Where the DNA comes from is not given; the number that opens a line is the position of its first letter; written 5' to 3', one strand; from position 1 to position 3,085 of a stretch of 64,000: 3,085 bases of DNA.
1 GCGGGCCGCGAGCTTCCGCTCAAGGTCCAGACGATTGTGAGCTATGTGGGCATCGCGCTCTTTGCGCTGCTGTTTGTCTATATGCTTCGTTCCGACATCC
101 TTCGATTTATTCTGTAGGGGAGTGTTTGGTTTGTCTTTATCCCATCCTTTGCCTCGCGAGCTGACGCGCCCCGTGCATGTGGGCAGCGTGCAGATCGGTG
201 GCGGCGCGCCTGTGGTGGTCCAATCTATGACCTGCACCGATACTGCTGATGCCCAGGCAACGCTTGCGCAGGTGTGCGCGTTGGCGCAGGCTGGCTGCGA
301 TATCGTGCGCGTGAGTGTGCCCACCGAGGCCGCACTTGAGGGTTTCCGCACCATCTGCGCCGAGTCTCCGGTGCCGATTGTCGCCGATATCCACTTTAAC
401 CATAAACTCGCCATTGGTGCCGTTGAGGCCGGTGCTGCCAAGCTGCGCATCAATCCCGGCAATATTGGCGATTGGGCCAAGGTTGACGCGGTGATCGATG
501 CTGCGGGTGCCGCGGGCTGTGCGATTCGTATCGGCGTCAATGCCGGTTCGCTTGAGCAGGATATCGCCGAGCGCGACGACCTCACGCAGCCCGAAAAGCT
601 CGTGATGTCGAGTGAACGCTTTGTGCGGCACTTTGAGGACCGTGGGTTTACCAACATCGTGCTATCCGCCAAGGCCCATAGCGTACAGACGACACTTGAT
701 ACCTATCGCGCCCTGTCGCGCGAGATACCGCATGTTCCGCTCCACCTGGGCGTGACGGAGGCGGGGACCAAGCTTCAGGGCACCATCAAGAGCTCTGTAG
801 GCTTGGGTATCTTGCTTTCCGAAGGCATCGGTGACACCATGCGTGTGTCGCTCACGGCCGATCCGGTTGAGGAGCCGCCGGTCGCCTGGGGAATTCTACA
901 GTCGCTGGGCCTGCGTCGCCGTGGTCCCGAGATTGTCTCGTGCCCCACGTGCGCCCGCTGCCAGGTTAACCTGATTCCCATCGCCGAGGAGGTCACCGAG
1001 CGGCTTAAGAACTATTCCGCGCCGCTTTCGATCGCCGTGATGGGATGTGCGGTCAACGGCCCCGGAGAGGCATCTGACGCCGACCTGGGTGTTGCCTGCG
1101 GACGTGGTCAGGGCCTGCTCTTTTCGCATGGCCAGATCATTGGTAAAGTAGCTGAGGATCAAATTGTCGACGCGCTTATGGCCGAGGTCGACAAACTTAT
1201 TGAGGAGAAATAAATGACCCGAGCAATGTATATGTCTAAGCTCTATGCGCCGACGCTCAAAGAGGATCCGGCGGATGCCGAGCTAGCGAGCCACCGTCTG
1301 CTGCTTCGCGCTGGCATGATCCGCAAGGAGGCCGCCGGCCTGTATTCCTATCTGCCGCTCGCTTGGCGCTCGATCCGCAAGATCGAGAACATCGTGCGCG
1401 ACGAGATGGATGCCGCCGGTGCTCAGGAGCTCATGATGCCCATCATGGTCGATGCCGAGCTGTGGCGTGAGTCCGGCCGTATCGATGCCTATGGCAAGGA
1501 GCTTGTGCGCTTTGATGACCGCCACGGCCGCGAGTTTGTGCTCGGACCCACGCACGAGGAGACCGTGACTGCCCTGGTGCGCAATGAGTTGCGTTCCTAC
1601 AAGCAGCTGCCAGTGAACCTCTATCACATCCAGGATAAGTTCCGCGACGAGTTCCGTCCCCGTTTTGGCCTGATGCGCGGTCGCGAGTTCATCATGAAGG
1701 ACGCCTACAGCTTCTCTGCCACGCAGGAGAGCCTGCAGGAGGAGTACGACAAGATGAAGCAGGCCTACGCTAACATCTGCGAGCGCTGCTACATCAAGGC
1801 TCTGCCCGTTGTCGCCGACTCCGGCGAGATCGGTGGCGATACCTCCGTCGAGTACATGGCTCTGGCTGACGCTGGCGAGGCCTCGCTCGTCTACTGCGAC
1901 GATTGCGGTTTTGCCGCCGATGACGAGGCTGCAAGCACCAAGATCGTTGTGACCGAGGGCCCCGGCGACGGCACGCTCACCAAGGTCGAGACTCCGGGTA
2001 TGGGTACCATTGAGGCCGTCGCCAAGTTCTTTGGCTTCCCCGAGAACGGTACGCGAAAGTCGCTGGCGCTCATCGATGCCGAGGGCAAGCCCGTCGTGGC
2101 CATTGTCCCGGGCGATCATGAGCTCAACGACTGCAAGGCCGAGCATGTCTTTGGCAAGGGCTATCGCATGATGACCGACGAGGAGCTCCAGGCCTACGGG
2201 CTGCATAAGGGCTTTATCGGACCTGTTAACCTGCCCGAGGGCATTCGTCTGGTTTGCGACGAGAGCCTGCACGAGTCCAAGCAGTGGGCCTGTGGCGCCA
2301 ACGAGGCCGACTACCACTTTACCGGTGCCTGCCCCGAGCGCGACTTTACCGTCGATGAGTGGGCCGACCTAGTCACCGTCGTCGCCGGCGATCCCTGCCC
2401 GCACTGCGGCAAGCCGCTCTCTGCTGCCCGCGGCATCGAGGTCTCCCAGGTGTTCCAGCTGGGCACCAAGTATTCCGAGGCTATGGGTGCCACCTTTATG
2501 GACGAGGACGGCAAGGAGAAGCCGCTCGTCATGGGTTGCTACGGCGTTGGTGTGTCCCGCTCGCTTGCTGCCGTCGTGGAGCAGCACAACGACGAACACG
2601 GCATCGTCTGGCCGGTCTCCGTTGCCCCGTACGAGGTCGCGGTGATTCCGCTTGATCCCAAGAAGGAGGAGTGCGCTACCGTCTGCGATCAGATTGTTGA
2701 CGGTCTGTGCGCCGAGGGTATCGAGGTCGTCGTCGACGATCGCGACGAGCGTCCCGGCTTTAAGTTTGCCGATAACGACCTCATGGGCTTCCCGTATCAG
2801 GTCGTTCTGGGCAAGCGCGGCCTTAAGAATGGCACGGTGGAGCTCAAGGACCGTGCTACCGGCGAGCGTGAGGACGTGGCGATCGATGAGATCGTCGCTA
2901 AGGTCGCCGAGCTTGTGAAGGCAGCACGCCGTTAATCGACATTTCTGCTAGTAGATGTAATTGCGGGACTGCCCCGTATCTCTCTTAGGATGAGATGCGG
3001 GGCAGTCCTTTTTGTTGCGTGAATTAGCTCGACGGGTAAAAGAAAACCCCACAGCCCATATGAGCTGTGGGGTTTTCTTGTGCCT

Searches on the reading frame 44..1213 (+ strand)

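Call 41: search_protein_families(library=pfam, proteins=[window:44-1213:+], max_evalue=0.00001)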
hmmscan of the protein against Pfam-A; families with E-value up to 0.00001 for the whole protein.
window:44-1213:+ (389 aa): 1 family
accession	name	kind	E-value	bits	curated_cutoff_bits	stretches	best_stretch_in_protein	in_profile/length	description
PF04551.19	GcpE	-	2.3e-139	464.6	32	1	41-384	1-343/343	GcpE protein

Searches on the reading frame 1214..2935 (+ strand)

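Call 41: search_protein_families(library=pfam, proteins=[window:1214-2935:+], max_evalue=0.00001)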
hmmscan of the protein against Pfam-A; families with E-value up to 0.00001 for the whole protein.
window:1214-2935:+ (573 aa): 3 families
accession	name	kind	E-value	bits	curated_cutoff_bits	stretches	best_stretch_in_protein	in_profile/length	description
PF00587.30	tRNA-synt_2b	-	6.2e-34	118.1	29.3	1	99-458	2-179/179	tRNA synthetase class II core domain (G, H, P, S and T)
PF03129.25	HGTP_anticodon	-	2.2e-25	89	21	1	474-566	1-93/94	Anticodon binding domain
PF04073.20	tRNA_edit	-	1.3e-24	87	25.5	1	260-372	1-116/123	Aminoacyl-tRNA editing domain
